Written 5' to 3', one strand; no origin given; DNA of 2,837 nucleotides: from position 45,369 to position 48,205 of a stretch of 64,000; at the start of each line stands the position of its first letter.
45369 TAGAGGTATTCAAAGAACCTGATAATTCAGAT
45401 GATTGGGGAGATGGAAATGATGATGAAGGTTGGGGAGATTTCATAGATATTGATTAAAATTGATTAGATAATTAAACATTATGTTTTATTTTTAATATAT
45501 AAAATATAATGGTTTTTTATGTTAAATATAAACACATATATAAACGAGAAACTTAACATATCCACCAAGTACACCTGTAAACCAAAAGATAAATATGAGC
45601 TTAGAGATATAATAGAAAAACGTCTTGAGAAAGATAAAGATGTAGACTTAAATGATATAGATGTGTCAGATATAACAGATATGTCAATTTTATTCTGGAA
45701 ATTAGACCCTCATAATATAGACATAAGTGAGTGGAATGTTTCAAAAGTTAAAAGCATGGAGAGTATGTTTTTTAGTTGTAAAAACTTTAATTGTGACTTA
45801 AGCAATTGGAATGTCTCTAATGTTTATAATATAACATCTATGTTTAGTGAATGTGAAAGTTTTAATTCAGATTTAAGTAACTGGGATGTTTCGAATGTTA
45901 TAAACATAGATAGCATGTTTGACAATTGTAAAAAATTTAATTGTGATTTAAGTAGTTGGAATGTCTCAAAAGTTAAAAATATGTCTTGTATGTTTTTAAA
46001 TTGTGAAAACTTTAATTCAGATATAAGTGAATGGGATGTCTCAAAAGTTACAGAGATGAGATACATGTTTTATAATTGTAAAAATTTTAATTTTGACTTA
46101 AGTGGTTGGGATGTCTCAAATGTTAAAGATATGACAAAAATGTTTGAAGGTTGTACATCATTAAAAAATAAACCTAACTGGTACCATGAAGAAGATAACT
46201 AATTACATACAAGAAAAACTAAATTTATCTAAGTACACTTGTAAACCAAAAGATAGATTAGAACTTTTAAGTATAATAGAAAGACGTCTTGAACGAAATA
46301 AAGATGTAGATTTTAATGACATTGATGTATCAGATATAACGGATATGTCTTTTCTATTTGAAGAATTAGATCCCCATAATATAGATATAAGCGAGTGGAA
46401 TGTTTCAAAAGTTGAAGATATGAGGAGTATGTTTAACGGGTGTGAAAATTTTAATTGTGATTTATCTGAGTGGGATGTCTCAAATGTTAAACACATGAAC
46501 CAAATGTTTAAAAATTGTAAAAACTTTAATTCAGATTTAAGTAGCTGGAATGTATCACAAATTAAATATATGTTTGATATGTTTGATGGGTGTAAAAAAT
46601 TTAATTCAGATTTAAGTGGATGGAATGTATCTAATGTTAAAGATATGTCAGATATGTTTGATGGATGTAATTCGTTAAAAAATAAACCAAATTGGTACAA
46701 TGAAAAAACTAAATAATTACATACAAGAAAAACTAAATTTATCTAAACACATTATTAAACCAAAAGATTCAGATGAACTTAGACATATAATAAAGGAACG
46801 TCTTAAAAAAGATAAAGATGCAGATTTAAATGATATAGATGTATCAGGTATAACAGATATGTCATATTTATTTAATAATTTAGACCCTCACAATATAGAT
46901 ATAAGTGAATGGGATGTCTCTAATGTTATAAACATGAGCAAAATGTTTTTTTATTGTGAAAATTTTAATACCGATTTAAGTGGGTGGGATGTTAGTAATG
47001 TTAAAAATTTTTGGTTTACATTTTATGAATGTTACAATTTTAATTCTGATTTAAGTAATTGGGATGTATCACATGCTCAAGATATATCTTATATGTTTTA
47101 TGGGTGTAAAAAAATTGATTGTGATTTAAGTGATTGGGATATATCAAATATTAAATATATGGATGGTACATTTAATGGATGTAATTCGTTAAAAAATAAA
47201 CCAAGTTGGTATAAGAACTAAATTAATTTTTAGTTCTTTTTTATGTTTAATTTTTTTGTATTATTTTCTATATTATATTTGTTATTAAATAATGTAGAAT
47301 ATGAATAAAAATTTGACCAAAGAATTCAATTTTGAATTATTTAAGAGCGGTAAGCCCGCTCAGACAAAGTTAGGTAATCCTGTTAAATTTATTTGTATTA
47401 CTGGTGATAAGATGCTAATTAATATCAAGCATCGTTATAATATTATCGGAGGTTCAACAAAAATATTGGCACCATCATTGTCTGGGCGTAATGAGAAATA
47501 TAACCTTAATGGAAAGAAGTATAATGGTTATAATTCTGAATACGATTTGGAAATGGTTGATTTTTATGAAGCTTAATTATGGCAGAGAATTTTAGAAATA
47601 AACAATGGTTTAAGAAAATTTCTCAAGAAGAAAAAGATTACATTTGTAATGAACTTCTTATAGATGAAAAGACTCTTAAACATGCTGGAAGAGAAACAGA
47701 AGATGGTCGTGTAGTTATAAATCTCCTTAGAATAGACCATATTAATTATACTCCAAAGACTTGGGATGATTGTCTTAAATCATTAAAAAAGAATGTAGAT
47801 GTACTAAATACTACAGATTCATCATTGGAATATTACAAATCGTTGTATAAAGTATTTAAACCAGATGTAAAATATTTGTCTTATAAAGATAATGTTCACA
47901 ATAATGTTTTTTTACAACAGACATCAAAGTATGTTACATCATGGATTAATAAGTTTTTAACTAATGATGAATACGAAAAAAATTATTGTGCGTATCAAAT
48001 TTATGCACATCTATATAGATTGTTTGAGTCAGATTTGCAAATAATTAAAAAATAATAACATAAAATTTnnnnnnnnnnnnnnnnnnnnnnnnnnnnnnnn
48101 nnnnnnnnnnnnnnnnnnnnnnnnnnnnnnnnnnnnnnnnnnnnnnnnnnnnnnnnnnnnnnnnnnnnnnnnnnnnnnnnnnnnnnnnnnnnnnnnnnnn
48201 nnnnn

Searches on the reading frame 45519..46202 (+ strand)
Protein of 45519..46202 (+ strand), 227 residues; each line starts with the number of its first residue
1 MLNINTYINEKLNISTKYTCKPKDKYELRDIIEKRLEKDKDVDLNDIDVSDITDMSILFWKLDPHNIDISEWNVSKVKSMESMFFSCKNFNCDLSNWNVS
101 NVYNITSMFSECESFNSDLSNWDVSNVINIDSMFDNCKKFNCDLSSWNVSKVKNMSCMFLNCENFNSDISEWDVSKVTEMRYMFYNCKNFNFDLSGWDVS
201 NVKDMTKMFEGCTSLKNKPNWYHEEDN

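Call 91: search_protein_families(library=pfam, proteins=[window:45519-46202:+], max_evalue=0.001)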
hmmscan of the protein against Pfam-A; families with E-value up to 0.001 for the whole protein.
window:45519-46202:+ (227 aa): 1 family
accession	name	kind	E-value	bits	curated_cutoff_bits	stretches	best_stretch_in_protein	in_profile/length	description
PF03382.20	DUF285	-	3.5e-67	224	25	2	118-218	16-116/120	Mycoplasma protein of unknown function, DUF285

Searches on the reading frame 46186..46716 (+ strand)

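Call 91: search_protein_families(library=pfam, proteins=[window:46186-46716:+], max_evalue=0.001)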
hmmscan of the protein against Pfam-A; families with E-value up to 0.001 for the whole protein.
window:46186-46716:+ (176 aa): 1 family
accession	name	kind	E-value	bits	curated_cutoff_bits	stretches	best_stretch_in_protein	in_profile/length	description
PF03382.20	DUF285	-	1.3e-48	164.1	25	2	41-125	15-99/120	Mycoplasma protein of unknown function, DUF285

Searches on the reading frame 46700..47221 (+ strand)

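Call 3: search_protein_families(library=pfam, proteins=[window:46700-47221:+], max_evalue=0.01)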
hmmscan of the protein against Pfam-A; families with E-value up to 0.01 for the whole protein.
window:46700-47221:+ (173 aa): 1 family
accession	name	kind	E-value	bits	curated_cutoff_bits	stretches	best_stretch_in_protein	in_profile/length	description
PF03382.20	DUF285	-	1.5e-44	151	25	2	40-139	14-113/120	Mycoplasma protein of unknown function, DUF285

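Call 4: search_protein_families(library=phrogs, proteins=[window:46700-47221:+], max_evalue=0.01)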
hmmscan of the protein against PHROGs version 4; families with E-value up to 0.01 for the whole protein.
window:46700-47221:+ (173 aa): 6 families
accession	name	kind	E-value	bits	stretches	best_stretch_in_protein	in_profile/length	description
phrog_17273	-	unknown function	1.3e-26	93.3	1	10-166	1147-1302/1713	-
phrog_22899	-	unknown function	4.4e-22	78.3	1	43-165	203-325/1857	-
phrog_3649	-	unknown function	2.9e-19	70.4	2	90-158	257-324/375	-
phrog_35701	-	unknown function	1.5e-09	38.7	1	59-101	3-51/78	-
phrog_9915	-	unknown function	0.00018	19.8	1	39-165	1184-1316/1813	-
phrog_29123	-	unknown function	0.00029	20.5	0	99-146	358-408/459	-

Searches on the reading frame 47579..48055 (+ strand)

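Call 3: search_protein_families(library=pfam, proteins=[window:47579-48055:+], max_evalue=0.01)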
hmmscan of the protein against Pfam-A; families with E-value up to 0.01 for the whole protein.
window:47579-48055:+ (158 aa): 0 families

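Call 4: search_protein_families(library=phrogs, proteins=[window:47579-48055:+], max_evalue=0.01)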
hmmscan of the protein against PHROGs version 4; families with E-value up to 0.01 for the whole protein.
window:47579-48055:+ (158 aa): 0 families

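Call 53: search_protein_families(library=padloc, proteins=[window:47579-48055:+], max_evalue=0.01)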
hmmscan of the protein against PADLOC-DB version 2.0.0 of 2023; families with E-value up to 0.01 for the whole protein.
window:47579-48055:+ (158 aa): 1 family
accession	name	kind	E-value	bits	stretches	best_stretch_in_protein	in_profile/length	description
PDLC04728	PDC-M61A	-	0.0054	13.2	1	27-126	32-129/489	-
